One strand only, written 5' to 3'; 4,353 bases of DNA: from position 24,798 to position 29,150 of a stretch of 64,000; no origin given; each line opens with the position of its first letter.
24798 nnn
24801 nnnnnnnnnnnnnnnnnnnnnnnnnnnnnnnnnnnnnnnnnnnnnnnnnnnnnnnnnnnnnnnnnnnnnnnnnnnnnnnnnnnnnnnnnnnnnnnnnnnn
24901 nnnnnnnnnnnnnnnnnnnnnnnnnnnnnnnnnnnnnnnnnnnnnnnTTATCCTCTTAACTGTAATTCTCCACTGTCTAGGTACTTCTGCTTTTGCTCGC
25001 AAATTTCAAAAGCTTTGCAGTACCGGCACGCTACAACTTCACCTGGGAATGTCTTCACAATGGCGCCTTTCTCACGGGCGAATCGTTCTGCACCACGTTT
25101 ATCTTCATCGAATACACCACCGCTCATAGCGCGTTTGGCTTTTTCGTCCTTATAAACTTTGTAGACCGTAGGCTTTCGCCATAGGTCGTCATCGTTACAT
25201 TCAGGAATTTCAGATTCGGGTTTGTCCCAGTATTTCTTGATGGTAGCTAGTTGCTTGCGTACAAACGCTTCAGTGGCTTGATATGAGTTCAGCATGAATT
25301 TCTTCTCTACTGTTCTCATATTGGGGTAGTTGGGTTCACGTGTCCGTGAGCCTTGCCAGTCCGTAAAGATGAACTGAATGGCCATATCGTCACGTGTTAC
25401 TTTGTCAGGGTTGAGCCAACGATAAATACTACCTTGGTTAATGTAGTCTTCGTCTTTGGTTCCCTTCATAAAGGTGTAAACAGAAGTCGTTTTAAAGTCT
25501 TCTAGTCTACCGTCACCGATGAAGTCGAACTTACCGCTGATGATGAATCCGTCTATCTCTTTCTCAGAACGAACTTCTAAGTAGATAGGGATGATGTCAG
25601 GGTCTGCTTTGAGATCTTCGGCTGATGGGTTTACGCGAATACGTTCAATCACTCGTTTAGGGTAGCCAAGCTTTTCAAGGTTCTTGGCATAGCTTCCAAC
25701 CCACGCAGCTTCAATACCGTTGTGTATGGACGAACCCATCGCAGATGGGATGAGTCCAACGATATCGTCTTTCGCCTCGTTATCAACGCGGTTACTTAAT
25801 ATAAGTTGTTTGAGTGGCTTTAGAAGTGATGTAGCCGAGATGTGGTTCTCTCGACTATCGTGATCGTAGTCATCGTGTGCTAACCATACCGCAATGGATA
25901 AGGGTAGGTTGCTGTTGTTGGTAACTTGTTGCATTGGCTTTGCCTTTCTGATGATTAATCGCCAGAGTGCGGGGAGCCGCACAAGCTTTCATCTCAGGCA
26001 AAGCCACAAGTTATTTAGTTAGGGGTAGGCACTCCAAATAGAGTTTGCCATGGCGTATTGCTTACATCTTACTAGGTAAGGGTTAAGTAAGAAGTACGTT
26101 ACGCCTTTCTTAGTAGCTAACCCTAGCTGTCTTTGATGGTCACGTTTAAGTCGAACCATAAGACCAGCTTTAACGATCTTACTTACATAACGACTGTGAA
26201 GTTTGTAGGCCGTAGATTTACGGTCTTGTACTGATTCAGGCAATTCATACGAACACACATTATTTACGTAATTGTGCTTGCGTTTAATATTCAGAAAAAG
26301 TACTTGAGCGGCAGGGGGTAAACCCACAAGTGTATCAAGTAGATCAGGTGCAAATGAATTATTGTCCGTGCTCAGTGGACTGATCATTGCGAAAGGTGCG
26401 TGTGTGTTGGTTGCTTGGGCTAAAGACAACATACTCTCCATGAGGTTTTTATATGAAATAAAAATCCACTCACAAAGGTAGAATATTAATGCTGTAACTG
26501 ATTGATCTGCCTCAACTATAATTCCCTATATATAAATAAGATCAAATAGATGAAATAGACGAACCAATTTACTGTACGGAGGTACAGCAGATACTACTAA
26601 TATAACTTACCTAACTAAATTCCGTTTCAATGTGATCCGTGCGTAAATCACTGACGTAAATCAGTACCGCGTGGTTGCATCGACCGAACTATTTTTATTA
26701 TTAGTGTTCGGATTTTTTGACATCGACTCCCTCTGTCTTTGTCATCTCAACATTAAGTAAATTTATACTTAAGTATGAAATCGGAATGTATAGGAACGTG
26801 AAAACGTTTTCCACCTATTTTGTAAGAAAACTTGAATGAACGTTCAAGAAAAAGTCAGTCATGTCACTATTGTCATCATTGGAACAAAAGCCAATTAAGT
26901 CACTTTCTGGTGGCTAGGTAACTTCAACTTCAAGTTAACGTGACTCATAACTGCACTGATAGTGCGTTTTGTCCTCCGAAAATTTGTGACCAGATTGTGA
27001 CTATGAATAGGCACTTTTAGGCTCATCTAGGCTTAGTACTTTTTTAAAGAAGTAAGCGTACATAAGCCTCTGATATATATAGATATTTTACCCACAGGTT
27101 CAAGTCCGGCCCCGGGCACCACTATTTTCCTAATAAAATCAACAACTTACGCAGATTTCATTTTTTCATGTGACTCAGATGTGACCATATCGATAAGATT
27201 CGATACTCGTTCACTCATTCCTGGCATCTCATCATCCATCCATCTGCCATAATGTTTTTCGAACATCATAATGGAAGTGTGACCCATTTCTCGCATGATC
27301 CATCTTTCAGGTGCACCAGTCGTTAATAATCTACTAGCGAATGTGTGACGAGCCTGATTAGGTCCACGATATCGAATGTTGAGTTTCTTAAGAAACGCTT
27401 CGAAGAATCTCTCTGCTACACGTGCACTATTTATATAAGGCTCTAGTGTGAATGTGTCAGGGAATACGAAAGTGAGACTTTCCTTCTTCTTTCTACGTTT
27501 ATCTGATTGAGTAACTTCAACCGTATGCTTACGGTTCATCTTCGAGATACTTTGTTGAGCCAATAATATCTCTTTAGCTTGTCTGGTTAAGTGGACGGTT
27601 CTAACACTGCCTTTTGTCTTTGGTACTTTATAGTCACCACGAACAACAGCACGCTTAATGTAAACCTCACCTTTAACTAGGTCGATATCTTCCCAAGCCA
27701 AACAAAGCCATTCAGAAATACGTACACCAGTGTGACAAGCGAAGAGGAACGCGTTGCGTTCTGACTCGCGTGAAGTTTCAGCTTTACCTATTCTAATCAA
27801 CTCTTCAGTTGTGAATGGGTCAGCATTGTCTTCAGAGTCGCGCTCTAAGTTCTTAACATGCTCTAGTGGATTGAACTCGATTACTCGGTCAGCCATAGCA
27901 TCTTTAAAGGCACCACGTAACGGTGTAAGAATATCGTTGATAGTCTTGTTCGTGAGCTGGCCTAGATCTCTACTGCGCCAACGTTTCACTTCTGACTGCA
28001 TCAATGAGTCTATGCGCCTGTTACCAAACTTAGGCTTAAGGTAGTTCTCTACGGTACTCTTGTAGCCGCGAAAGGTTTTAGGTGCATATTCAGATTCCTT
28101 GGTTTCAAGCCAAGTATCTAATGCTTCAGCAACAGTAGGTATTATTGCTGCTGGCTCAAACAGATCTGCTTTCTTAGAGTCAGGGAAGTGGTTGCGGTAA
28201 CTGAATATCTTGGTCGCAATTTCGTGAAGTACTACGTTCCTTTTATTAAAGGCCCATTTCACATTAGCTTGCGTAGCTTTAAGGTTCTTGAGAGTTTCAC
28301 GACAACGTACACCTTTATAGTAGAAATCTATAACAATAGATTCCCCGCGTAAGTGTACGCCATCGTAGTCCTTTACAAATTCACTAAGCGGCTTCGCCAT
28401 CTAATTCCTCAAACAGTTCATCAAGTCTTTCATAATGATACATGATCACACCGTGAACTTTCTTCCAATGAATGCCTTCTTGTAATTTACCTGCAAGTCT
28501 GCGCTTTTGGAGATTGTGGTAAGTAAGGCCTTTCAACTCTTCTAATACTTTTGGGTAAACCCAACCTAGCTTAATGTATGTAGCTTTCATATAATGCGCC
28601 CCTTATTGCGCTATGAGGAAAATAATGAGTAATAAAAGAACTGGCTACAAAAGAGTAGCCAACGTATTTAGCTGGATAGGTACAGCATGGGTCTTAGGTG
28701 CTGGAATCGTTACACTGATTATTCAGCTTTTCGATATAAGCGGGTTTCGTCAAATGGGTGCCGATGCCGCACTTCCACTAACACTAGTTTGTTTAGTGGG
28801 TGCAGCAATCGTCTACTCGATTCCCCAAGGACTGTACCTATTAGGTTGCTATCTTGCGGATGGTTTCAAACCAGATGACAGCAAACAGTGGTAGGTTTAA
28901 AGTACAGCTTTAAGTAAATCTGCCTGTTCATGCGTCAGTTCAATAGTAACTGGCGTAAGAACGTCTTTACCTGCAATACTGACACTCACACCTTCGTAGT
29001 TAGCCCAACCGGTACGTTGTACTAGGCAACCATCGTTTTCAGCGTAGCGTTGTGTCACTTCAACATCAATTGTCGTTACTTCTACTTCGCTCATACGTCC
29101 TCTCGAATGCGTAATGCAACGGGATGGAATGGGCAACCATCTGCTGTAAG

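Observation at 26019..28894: Complete lysogeny-type module (attP-like tRNA 3' end, tyrosine integrase, excisionase) inside an N4-like genome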

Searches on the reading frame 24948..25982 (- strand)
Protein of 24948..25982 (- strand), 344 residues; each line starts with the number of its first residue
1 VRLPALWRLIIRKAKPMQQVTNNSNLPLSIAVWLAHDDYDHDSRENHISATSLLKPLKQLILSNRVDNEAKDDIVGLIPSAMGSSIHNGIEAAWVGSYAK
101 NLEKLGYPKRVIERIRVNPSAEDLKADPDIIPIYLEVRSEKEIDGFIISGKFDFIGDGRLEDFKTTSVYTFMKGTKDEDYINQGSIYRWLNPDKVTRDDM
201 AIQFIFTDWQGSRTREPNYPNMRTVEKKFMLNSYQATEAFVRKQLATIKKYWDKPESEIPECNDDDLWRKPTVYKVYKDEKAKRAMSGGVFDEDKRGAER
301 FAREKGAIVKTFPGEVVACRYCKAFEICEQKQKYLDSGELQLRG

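Call 5: search_protein_families(library=pfam, proteins=[window:24948-25982:-], max_evalue=0.1)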
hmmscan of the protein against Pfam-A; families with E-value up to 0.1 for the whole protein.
window:24948-25982:- (344 aa): 0 families

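Call 16: find_encoding_contigs(protein=window:24948-25934:-, flank=10000, max_places=10)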
Protein window:24948-25934:- (328 aa): 7 contigs read that carry it; 2 places shown.
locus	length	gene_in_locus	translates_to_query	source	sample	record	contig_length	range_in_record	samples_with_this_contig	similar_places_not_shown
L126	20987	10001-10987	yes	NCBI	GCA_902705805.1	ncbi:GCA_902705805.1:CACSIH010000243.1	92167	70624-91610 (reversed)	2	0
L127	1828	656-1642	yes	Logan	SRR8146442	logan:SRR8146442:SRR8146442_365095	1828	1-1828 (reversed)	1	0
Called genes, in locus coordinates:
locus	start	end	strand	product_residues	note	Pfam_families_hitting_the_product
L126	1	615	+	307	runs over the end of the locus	PF00582:Usp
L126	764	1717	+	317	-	PF01171:ATP_bind_3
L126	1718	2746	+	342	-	PF01734:Patatin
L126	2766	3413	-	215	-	PF11205:DUF2987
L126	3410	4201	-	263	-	PF01832:Glucosaminidase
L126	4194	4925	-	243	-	PF06790:UPF0259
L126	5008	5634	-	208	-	PF01810:LysE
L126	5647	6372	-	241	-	PF02146:SIR2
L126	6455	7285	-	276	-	PF00581:Rhodanese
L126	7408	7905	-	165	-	PF00578:AhpC-TSA, PF08534:Redoxin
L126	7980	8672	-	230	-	PF03942:DTW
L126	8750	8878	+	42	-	-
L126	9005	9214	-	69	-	-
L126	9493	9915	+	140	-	-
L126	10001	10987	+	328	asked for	-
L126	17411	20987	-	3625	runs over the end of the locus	PF21867:vRNAP_dom_2 (weak), PF21624:vRNAP_plug (weak), PF21894:N4_RNAP_helical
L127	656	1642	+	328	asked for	-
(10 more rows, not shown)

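Call 30: search_protein_families(library=phrogs, proteins=[window:24948-25934:-], max_evalue=0.01)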
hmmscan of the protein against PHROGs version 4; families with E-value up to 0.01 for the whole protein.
window:24948-25934:- (328 aa): 2 families
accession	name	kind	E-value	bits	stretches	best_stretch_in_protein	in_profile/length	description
phrog_2139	-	DNA, RNA and nucleotide metabolism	9.5e-126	420.3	1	1-325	1-329/330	exonuclease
phrog_1706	-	DNA, RNA and nucleotide metabolism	4e-08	34.1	1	27-320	45-250/293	CRISPR/Cas system associated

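Call 37: find_related_loci(query=window:24948-25934:-, collection=viral_contigs, flank=8000)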
Query window:24948-25934:- (328 aa) in viral_contigs; peptide patterns used: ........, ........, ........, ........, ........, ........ (x = any residue, [..] = any of these).
43 stretches matched a pattern; 42 encode a relative of the query (tblastn E <= 1e-3); 42 distinct loci.
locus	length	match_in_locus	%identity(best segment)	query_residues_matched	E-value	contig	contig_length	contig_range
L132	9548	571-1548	70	5-328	2e-159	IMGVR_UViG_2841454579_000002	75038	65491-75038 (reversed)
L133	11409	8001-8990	49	2-328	1e-100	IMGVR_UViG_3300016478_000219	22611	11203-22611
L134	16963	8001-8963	50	6-328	5e-100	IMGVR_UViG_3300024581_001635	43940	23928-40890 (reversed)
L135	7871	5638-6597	51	1-318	5e-99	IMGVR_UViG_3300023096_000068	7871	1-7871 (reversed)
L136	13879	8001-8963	49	6-326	3e-98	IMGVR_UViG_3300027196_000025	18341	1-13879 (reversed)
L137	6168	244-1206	49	6-326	6e-98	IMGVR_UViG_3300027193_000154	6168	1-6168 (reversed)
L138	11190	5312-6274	49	6-326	6e-98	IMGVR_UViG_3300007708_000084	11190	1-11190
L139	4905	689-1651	49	6-326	5e-98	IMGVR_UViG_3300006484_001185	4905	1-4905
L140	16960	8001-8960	49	3-324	4e-97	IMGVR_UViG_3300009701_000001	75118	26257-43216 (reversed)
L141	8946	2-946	49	12-326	2e-96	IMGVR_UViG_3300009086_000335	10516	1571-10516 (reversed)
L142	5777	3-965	50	6-326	2e-95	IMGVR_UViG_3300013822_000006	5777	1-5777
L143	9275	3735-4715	48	3-321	3e-95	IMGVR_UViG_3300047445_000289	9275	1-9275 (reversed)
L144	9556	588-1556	49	5-328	6e-95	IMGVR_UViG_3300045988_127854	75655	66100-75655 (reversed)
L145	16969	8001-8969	48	5-328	9e-94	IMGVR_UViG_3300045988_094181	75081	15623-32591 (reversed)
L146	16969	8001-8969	48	5-328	2e-93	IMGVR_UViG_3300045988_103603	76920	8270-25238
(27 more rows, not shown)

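Call 44: find_homologous_proteins(query=window:24948-25934:-, max_evalue=1e-30)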
Query window:24948-25934:- (328 aa): 1411 proteins with E <= 1e-30 among 2515 candidates; the best 120 are listed.
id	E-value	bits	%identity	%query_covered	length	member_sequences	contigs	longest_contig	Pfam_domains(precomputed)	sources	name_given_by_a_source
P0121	6.2e-222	753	100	100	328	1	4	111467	-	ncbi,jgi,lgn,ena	ncbi:N4 gp42-like protein [Alteromonas alvinellae]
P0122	1.7e-221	752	100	100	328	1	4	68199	-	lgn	-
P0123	2.9e-221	751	100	100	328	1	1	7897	-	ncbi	-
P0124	1.0e-220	749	99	100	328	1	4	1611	-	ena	-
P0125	4.4e-210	714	94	100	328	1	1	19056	-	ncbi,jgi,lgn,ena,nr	ncbi:MAG: hypothetical protein AXW14_17745 [Alteromonas sp. Nap_26]|nr:MAG: hypothetical protein AXW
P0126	6.1e-209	711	93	100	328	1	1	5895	-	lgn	-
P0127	1.1e-195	667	87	100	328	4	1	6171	-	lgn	-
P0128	5.8e-175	599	76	99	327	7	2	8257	-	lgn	-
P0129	3.7e-174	596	76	99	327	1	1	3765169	-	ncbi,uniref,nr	ncbi:hypothetical protein IT774_07750 [Salinimonas marina]|uniref:PD-(D/E)XK endonuclease-like domai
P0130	1.6e-157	542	87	80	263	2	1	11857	-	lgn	-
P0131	1.5e-148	512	66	99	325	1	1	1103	-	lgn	-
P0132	1.7e-133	463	64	99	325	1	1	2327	-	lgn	-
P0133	2.4e-130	452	63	100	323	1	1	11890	-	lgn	-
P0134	3.2e-130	452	63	99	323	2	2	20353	-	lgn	-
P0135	1.1e-126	440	60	100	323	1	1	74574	-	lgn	-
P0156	8.8e-111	388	55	99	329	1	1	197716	-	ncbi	ncbi:MAG: hypothetical protein ACRBB6_04110 [Neptuniibacter sp.]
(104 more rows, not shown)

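Call 45: find_encoding_contigs(protein=P0129, flank=10000, max_places=2)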
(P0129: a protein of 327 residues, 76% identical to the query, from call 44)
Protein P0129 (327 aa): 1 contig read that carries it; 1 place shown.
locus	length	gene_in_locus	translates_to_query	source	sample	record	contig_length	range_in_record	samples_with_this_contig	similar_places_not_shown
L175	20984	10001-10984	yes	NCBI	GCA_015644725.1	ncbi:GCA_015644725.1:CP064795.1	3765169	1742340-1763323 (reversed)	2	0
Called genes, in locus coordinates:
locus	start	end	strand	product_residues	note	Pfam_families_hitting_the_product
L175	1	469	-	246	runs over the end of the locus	-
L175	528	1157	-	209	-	PF01810:LysE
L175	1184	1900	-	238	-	PF02146:SIR2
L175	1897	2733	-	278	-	PF00581:Rhodanese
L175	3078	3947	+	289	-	PF00535:Glycos_transf_2, PF10111:Glyco_tranf_2_2, PF02709:Glyco_transf_7C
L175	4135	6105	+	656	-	PF01757:Acyl_transf_3, PF19040:SGNH (weak)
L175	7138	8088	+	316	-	-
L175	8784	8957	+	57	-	-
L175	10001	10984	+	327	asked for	-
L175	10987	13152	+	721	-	-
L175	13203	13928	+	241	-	PF13479:AAA_24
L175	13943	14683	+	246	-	-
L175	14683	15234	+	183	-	-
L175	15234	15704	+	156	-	-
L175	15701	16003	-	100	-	-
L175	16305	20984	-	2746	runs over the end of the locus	PF21867:vRNAP_dom_2, PF21894:N4_RNAP_helical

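Call 46: find_encoding_contigs(protein=P0156, flank=10000, max_places=2)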
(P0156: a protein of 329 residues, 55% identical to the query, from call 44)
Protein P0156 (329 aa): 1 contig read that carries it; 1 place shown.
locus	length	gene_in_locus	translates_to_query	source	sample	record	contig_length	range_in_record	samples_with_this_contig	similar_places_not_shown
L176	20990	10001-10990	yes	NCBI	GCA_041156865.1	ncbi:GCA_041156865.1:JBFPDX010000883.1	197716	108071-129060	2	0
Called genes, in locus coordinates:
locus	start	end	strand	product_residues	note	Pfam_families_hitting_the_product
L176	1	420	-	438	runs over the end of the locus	PF02321:OEP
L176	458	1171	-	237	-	PF00691:OmpA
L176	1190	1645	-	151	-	PF04773:FecR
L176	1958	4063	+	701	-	PF05226:CHASE2, PF07228:SpoIIE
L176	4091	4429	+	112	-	PF01740:STAS, PF13466:STAS_2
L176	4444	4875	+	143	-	PF13581:HATPase_c_2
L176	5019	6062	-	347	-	PF11871:DUF3391, PF13487:HD_5, PF01966:HD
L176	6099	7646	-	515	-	PF00989:PAS, PF08448:PAS_4 (weak), PF13426:PAS_9, PF08447:PAS_3, PF00015:MCPsignal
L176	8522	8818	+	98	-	PF01541:GIY-YIG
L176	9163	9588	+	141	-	-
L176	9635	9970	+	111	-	-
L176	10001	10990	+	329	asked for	-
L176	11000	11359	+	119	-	-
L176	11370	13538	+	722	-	-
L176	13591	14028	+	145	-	-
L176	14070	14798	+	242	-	PF13479:AAA_24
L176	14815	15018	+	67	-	-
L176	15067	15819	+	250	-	-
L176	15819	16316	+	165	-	-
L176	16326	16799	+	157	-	-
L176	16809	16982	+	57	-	-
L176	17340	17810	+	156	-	PF01503:PRA-PH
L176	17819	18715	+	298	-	PF00303:Thymidylat_synt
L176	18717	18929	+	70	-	-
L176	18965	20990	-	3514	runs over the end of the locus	PF21867:vRNAP_dom_2, PF21894:N4_RNAP_helical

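Call 68: search_protein_families(library=pfam, proteins=[L175:9459-9914:+, L176:9163-9588:+, L176:9635-9970:+, L176:8522-8818:+], max_evalue=0.05)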
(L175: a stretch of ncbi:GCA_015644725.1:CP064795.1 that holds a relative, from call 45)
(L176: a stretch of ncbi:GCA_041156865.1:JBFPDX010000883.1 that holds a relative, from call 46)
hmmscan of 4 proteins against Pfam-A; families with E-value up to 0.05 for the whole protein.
L175:9459-9914:+ (151 aa): 0 families

L176:9163-9588:+ (141 aa): 2 families
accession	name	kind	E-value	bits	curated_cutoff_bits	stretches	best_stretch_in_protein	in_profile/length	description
PF11931.14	SF3a60_Prp9_C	-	0.02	15.8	30.7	1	5-102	24-120/120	SF3a60/Prp9 C-terminal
PF09673.15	TrbC_Ftype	-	0.043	14.3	24.2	0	93-133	31-70/111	Type-F conjugative transfer system pilin assembly protein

L176:9635-9970:+ (111 aa): 0 families

L176:8522-8818:+ (98 aa): 2 families
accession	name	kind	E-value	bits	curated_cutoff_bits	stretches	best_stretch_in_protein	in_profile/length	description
PF01541.30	GIY-YIG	-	5e-09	36.8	22.6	1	2-49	2-50/78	GIY-YIG catalytic domain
PF11776.13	RcnB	-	0.042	14.2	25.9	0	13-43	6-36/51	Nickel/cobalt transporter regulator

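Call 71: find_encoding_contigs(protein=P0125, flank=10000, max_places=4)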
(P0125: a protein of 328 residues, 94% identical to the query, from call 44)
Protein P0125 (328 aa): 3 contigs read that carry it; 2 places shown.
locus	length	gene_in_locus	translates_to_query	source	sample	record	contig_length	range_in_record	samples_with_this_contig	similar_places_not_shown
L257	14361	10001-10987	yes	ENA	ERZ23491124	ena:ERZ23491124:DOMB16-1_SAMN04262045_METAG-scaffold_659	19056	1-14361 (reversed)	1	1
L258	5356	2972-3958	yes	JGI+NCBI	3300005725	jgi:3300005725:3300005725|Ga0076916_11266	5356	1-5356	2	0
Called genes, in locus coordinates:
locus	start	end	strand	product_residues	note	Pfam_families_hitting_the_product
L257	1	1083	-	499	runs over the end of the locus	PF00474:SSF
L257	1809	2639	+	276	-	PF00702:Hydrolase (faint), PF05116:S6PP (faint), PF08282:Hydrolase_3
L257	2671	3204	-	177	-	PF11086:DUF2878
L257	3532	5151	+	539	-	PF00782:DSPc, PF22784:PTP-SAK (weak), PF22785:Tc-R-P, PF01513:NAD_kinase (weak), PF00781:DAGK_cat, PF19279:YegS_C (weak)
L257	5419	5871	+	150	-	PF01814:Hemerythrin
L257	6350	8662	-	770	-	PF00672:HAMP (weak), PF00990:GGDEF, PF00563:EAL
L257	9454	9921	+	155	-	-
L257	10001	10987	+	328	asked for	-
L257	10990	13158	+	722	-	PF13148:DUF3987 (weak)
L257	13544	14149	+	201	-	PF13392:HNH_3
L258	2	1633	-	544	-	?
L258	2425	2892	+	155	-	-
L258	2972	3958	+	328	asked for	-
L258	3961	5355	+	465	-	?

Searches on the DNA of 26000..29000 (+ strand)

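Call 4: search_dna_similar(query=window:26000-29000:+, collection=phages, mode=near, max_rows=30)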
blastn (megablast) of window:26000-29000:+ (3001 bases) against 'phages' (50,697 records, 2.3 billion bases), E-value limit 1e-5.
No match.
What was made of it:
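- Tried and rejected: A near-identity DNA search of 26000-29000 against 50,697 phage records found nothing (call 4).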

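Call 6: search_rna_families(source=window, start=26000, end=29000, threshold=evalue, max_evalue=10, show_alignments=3)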
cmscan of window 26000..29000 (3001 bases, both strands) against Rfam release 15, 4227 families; matches with E-value up to 10: 2.
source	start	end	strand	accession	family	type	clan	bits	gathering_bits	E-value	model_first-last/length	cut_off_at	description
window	26759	26983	+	RF02090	DAOA-AS1_1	Gene; lncRNA;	-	26.8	50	1.8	1-201/201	no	DAOA antisense RNA 1 conserved region 1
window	26814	26884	-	RF01226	snoZ5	Gene; snRNA; snoRNA; CD-box;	CL00045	20.9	60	2.9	1-113/113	no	Small nucleolar RNA Z5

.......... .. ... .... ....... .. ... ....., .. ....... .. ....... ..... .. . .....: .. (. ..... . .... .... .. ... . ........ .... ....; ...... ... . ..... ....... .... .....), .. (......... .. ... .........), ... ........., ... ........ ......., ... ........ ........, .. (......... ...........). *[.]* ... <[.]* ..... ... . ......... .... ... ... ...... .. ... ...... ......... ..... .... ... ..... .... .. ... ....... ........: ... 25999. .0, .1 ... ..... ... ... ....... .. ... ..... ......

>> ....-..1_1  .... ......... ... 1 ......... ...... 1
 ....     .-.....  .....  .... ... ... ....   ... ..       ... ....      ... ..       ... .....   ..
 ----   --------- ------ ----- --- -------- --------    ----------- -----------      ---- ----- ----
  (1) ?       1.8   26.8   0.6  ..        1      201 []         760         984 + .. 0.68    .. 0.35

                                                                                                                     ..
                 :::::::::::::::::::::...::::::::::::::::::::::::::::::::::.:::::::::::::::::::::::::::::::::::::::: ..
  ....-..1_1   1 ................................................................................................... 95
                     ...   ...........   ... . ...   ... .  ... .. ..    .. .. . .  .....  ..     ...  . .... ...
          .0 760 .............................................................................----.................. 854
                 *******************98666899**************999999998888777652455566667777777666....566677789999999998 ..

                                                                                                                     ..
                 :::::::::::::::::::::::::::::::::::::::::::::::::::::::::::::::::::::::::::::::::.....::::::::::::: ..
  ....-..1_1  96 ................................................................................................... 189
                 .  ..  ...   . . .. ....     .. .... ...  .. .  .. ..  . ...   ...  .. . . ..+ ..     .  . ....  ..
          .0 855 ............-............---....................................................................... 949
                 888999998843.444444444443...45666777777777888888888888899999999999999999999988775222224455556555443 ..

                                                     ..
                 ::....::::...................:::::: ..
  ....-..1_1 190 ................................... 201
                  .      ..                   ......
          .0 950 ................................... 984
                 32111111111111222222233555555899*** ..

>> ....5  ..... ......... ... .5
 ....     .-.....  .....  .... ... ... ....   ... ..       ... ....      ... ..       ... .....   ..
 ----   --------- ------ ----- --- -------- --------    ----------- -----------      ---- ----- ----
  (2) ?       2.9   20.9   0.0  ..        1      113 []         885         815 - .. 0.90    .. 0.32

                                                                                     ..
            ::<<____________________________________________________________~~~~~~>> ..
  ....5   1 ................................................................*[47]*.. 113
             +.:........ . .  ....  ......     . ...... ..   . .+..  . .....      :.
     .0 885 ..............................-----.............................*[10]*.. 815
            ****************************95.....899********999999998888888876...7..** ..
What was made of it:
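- Tried and rejected: It found no tRNA or tmRNA model (call 6).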
